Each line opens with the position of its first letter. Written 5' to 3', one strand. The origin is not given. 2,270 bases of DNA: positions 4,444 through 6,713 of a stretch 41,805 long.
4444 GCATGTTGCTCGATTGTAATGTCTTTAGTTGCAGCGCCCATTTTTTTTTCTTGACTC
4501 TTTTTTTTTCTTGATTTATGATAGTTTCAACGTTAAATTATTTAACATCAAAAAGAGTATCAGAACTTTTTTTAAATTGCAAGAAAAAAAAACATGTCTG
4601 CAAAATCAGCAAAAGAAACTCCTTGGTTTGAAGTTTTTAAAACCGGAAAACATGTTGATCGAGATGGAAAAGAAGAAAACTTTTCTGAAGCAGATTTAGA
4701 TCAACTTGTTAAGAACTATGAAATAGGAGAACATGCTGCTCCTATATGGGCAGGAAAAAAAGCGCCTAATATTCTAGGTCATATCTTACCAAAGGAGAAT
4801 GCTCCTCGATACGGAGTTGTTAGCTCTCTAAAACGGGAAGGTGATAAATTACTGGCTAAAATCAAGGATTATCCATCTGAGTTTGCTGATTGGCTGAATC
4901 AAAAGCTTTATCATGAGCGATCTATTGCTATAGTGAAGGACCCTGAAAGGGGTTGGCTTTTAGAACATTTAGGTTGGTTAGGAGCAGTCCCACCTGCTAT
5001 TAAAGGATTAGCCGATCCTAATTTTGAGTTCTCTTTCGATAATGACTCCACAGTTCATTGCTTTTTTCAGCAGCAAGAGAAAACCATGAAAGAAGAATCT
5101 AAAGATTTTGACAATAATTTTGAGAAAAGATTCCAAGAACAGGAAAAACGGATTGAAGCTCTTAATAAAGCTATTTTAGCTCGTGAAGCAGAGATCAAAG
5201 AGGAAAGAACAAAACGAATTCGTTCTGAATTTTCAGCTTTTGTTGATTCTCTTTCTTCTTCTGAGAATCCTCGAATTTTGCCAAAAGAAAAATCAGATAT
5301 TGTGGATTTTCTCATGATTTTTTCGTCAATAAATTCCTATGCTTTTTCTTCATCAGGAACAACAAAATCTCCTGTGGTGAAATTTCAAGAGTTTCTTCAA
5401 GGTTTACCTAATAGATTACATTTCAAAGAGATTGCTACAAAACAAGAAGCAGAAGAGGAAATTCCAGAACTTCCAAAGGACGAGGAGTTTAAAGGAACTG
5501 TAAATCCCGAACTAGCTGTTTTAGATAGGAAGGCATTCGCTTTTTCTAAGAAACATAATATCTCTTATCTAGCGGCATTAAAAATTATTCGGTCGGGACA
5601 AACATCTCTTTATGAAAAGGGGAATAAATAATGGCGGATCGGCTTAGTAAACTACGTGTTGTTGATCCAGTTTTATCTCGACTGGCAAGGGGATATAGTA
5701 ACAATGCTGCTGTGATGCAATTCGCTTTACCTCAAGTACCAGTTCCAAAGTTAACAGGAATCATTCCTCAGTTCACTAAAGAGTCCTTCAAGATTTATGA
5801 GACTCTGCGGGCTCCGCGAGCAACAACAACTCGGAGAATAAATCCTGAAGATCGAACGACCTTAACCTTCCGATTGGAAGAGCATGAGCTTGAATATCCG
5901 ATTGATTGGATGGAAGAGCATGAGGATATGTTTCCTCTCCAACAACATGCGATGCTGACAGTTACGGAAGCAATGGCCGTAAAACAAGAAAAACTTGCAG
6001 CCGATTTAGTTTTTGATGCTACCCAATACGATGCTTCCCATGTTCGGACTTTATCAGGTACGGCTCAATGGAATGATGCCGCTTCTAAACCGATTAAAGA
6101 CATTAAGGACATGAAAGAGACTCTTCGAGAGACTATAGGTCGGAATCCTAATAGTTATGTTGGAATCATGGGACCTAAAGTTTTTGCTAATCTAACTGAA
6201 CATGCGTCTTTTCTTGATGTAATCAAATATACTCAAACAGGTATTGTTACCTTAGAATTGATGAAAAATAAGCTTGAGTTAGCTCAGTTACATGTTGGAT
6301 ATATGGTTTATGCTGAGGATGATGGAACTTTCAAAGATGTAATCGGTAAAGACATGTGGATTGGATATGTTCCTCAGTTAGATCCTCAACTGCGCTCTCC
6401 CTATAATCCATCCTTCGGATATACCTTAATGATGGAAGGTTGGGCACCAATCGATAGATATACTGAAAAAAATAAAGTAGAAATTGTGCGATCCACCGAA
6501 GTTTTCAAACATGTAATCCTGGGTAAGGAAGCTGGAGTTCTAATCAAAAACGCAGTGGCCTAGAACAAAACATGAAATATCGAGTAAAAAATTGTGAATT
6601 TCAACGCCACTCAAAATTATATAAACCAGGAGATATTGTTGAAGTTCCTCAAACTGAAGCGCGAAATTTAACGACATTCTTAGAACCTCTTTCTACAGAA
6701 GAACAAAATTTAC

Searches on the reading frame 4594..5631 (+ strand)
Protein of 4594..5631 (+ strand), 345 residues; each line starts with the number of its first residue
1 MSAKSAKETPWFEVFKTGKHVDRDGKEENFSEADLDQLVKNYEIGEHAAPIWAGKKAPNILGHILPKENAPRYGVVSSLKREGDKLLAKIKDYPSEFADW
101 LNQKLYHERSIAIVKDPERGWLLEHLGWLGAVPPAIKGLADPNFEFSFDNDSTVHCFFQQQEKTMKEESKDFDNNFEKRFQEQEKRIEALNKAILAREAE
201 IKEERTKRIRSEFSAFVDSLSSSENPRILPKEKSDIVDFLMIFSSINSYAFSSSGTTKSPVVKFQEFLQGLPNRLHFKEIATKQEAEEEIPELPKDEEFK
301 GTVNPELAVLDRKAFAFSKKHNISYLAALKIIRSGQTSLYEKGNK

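Call 27: search_protein_families(library=pfam, proteins=[window:4594-5631:+], max_evalue=0.01)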
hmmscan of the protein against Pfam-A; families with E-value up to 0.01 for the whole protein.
window:4594-5631:+ (345 aa): 0 families

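Call 37: search_protein_families(library=phrogs, proteins=[window:4594-5631:+], max_evalue=0.0001)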
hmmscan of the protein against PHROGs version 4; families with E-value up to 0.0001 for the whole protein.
window:4594-5631:+ (345 aa): 1 family
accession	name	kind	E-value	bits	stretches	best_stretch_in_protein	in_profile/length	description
phrog_976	-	head and packaging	4.8e-53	182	2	4-155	26-171/415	head maturation protease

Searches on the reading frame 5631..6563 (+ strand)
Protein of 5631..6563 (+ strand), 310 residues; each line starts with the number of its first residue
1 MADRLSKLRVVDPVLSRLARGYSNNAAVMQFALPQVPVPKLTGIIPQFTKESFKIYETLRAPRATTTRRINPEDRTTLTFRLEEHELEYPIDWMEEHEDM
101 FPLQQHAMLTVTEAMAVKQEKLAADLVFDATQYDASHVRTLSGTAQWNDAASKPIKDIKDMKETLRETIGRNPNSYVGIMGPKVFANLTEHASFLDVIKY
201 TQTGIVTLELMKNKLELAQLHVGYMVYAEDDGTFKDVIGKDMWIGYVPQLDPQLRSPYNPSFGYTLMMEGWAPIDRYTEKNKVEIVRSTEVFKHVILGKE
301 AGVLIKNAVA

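Call 27: search_protein_families(library=pfam, proteins=[window:5631-6563:+], max_evalue=0.01)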
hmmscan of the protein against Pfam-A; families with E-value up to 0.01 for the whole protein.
window:5631-6563:+ (310 aa): 1 family
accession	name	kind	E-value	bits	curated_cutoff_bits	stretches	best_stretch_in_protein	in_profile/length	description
PF03864.22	Phage_cap_E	-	5.9e-11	42.4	22.9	1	33-249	32-268/329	Phage major capsid protein E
